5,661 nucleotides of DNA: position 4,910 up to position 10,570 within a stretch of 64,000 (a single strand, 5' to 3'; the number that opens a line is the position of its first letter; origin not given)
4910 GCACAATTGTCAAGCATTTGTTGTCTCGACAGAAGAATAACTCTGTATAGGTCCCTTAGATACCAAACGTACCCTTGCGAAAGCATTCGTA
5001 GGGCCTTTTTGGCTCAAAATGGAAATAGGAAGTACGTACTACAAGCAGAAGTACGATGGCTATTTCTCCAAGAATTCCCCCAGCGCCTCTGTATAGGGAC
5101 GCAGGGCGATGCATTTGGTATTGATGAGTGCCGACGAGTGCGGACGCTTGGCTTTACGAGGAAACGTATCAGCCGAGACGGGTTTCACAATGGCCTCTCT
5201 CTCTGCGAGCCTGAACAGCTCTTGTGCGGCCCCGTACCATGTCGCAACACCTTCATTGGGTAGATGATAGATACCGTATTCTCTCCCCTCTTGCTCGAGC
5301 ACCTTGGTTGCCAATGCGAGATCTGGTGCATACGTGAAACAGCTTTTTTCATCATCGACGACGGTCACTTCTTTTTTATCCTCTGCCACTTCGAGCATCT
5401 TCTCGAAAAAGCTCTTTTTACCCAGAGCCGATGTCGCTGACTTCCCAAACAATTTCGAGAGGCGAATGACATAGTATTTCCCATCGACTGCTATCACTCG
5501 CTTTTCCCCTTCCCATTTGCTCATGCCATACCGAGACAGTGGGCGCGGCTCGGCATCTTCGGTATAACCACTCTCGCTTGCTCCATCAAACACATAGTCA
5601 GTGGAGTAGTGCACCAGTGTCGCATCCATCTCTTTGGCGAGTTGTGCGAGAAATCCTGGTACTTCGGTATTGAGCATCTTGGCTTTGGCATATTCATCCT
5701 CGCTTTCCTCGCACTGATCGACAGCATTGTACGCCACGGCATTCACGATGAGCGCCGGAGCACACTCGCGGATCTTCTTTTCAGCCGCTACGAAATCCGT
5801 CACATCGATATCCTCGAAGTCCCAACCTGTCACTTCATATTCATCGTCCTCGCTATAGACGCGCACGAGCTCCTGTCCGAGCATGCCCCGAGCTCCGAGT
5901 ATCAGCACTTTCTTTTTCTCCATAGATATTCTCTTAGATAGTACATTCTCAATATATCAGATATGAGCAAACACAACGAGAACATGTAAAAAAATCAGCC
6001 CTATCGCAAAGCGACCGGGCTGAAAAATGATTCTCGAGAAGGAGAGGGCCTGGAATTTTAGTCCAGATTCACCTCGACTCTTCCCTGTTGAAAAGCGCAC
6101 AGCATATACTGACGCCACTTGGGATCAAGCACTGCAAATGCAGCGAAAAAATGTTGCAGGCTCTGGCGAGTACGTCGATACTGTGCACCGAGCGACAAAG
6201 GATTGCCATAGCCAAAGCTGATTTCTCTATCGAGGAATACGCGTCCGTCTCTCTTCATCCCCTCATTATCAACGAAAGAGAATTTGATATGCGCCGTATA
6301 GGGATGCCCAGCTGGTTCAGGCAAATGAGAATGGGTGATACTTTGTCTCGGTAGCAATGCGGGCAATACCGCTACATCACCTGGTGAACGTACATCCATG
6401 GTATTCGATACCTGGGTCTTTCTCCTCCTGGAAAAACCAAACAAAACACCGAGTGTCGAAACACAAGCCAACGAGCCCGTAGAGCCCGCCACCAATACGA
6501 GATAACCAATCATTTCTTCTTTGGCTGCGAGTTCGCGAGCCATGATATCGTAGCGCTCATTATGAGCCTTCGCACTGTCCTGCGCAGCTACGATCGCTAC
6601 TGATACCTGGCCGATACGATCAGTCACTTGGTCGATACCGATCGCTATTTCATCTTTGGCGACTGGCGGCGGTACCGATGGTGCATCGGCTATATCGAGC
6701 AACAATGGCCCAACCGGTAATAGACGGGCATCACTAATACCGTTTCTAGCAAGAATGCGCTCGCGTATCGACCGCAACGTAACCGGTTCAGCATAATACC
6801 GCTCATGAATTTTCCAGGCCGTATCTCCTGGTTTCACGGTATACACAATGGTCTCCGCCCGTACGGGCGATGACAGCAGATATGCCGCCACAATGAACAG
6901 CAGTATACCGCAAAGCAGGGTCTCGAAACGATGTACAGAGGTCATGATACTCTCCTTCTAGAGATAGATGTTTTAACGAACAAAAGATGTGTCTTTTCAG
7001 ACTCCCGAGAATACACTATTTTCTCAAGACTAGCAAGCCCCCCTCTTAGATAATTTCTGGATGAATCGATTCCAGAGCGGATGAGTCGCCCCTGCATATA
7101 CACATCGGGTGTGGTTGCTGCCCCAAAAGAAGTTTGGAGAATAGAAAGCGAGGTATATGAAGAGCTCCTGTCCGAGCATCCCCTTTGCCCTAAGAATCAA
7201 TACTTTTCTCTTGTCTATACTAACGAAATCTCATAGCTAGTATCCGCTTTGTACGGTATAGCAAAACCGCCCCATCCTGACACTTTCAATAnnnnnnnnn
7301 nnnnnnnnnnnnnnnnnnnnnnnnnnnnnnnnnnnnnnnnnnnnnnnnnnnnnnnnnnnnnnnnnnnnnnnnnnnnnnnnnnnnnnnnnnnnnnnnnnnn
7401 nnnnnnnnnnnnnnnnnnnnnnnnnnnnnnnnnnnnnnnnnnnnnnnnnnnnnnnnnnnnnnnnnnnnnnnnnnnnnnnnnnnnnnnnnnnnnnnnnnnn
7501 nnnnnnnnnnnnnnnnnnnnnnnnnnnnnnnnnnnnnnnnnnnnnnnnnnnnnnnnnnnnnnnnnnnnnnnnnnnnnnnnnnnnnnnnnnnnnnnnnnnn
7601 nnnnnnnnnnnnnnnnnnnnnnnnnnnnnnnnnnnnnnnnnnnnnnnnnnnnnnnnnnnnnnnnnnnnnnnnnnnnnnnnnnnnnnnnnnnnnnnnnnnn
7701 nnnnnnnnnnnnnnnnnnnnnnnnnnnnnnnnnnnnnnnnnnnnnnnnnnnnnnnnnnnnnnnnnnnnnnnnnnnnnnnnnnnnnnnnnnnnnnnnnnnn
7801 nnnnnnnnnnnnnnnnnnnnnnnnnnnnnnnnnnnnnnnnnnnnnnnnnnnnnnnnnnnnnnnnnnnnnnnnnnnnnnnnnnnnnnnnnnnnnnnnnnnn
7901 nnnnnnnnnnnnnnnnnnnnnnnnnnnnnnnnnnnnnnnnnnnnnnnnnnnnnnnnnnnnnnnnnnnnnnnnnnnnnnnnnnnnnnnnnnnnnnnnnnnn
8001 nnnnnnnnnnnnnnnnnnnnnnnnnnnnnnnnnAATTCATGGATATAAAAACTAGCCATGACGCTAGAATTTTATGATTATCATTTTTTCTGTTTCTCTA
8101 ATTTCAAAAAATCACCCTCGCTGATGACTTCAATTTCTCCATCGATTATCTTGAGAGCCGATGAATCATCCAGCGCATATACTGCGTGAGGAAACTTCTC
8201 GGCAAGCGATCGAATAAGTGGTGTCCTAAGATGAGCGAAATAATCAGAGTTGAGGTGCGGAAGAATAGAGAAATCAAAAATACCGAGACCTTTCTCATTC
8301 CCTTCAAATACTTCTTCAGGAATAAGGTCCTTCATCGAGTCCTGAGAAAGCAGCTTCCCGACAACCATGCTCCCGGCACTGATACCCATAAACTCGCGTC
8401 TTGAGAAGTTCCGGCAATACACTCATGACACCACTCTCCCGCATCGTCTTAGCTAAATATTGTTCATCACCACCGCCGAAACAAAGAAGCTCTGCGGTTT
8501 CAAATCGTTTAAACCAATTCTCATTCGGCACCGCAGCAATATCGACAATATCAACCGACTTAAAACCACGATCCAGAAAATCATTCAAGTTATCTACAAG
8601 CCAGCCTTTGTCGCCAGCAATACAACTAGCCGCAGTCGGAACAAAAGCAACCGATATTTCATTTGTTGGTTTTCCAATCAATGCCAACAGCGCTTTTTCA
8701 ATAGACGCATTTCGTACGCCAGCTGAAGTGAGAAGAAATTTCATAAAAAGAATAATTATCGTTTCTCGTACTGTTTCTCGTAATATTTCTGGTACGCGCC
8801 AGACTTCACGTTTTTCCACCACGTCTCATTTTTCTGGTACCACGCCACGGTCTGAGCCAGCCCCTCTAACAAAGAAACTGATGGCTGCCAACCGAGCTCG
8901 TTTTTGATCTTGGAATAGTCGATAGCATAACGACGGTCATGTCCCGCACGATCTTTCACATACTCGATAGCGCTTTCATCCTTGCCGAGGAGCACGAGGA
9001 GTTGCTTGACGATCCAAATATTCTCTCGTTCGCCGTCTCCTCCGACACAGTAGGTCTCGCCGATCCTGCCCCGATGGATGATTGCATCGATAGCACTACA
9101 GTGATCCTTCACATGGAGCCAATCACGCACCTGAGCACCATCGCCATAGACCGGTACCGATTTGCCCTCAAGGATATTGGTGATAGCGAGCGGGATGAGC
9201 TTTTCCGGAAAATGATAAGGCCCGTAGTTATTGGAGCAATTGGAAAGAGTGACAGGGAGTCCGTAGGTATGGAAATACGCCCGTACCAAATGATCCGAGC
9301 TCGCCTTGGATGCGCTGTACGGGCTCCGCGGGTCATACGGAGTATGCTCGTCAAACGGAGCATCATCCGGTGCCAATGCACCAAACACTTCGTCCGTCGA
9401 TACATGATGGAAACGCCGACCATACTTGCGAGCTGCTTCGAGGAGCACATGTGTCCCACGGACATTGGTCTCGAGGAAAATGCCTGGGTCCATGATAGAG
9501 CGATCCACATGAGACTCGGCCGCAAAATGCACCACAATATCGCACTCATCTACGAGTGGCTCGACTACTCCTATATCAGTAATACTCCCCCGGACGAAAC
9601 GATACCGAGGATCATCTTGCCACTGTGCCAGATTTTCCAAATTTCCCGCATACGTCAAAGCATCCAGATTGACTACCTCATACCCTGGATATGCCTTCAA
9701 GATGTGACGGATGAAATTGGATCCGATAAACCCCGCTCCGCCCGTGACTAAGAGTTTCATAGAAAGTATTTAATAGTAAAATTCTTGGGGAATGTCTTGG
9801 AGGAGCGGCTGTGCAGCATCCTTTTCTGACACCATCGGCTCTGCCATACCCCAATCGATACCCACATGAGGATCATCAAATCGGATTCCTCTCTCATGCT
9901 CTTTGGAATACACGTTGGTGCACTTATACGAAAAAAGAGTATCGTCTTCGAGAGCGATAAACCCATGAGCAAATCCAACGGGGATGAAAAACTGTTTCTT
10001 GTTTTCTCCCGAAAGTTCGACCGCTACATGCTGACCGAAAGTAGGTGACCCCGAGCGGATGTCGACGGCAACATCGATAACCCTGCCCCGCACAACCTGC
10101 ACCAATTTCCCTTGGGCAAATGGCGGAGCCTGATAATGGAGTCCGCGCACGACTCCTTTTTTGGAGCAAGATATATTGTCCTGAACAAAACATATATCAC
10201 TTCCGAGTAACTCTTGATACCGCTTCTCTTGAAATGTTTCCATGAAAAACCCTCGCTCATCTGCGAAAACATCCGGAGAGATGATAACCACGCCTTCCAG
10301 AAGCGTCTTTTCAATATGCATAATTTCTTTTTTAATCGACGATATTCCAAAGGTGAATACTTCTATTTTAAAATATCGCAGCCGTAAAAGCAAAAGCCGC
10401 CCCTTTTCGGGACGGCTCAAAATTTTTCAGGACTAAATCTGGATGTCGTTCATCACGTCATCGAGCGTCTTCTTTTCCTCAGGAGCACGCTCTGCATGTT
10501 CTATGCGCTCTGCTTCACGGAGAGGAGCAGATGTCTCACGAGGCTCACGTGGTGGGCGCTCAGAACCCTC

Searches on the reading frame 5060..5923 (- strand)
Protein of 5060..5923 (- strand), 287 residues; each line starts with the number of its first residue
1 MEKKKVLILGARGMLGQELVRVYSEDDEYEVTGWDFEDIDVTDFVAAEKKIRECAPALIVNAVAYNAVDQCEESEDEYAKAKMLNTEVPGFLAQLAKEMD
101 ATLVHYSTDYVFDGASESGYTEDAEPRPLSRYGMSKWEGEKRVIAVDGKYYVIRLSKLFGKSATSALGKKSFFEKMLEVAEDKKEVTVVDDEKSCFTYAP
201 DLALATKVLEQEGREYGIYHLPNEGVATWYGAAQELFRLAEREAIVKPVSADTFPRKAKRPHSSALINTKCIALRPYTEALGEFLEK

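Call 7: search_protein_families(library=pfam, proteins=[window:5060-5923:-], max_evalue=0.001)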
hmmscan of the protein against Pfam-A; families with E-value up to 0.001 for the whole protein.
window:5060-5923:- (287 aa): 4 families
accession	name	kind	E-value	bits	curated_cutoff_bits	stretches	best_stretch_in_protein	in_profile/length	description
PF04321.23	RmlD_sub_bind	-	2.1e-71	240.8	27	1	5-286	2-283/287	RmlD substrate binding domain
PF01370.27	Epimerase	-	1.5e-20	74.1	20.9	1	6-219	1-237/240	NAD dependent epimerase/dehydratase family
PF16363.11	GDP_Man_Dehyd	-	1.1e-08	35.4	27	1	23-212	43-240/332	GDP-mannose 4,6 dehydratase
PF07993.18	NAD_binding_4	-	8.1e-05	22.3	20.1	1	76-185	103-234/258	Male sterility protein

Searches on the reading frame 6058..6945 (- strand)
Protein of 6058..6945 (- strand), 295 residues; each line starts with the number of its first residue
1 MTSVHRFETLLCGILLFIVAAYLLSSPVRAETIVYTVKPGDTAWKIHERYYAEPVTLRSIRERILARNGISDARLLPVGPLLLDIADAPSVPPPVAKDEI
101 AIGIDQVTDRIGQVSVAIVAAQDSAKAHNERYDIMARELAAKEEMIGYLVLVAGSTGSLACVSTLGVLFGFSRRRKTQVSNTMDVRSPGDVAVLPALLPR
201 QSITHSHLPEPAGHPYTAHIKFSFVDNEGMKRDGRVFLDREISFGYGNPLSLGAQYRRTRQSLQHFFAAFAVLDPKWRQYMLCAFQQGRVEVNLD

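Call 7: search_protein_families(library=pfam, proteins=[window:6058-6945:-], max_evalue=0.001)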
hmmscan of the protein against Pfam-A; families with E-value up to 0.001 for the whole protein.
window:6058-6945:- (295 aa): 1 family
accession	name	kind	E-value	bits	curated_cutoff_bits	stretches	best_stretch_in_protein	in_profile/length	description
PF01476.26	LysM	-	3.7e-05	24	20.9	1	35-79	1-37/43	LysM domain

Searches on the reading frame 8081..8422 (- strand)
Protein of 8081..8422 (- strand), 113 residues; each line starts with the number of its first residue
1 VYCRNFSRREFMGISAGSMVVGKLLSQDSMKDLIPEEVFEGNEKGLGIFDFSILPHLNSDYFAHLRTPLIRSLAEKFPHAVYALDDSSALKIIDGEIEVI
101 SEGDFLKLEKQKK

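Call 7: search_protein_families(library=pfam, proteins=[window:8081-8422:-], max_evalue=0.001)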
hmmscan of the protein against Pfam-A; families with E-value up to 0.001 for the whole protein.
window:8081-8422:- (113 aa): 1 family
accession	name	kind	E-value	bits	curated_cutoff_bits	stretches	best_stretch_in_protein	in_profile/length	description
PF03575.23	Peptidase_S51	-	8.7e-13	48.8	23.9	1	11-100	119-206/206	Peptidase family S51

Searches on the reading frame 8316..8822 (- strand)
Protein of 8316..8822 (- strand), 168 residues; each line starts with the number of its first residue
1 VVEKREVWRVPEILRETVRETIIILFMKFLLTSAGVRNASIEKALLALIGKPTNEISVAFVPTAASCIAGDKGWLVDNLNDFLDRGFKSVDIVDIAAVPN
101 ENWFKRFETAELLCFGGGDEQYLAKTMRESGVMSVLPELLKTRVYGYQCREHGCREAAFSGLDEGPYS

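Call 7: search_protein_families(library=pfam, proteins=[window:8316-8822:-], max_evalue=0.001)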
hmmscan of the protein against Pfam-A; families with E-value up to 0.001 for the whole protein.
window:8316-8822:- (168 aa): 1 family
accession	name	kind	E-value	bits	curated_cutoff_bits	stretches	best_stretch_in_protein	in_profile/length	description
PF03575.23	Peptidase_S51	-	2e-09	37.8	23.9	1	30-141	2-114/206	Peptidase family S51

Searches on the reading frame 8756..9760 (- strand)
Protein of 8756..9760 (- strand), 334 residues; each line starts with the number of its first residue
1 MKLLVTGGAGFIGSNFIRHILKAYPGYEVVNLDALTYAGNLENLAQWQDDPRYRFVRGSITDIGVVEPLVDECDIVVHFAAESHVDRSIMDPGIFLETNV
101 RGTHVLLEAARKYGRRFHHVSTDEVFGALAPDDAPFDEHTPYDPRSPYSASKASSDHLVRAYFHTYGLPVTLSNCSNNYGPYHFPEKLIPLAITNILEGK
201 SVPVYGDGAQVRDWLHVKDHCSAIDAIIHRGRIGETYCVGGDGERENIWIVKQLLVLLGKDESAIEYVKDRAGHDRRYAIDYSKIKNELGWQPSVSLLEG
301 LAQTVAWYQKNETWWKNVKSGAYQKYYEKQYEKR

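Call 7: search_protein_families(library=pfam, proteins=[window:8756-9760:-], max_evalue=0.001)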
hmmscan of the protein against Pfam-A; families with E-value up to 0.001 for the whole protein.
window:8756-9760:- (334 aa): 7 families
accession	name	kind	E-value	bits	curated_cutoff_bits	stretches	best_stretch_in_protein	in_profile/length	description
PF16363.11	GDP_Man_Dehyd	-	6.7e-87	292.5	27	1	4-303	1-331/332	GDP-mannose 4,6 dehydratase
PF01370.27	Epimerase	-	5.6e-67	226.1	20.9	1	4-240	2-240/240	NAD dependent epimerase/dehydratase family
PF01073.25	3Beta_HSD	-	1e-15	58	22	1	4-161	1-159/280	3-beta hydroxysteroid dehydrogenase/isomerase family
PF04321.23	RmlD_sub_bind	-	3.6e-15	56.2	27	1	1-164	1-141/287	RmlD substrate binding domain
PF07993.18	NAD_binding_4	-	2e-14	53.8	20.1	1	5-176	1-205/258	Male sterility protein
PF02719.21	Polysacc_synt_2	-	3.1e-11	43.4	20.2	1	3-124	1-130/293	Polysaccharide biosynthesis protein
PF13460.12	NAD_binding_10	-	5.5e-05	23.5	27.2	1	7-161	1-133/184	NAD(P)H-binding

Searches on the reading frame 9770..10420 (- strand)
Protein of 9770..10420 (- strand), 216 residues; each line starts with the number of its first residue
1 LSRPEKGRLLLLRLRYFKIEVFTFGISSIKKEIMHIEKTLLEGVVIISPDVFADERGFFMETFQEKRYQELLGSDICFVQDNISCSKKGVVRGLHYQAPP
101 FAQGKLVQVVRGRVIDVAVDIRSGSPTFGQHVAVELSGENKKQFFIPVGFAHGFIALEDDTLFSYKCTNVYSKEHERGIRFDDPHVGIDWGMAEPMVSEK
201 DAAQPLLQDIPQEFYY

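Call 7: search_protein_families(library=pfam, proteins=[window:9770-10420:-], max_evalue=0.001)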
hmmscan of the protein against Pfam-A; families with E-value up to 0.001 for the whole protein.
window:9770-10420:- (216 aa): 1 family
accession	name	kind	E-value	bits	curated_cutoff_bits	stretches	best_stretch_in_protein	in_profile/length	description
PF00908.23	dTDP_sugar_isom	-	3.1e-73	245.4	27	1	39-209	2-168/168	dTDP-4-dehydrorhamnose 3,5-epimerase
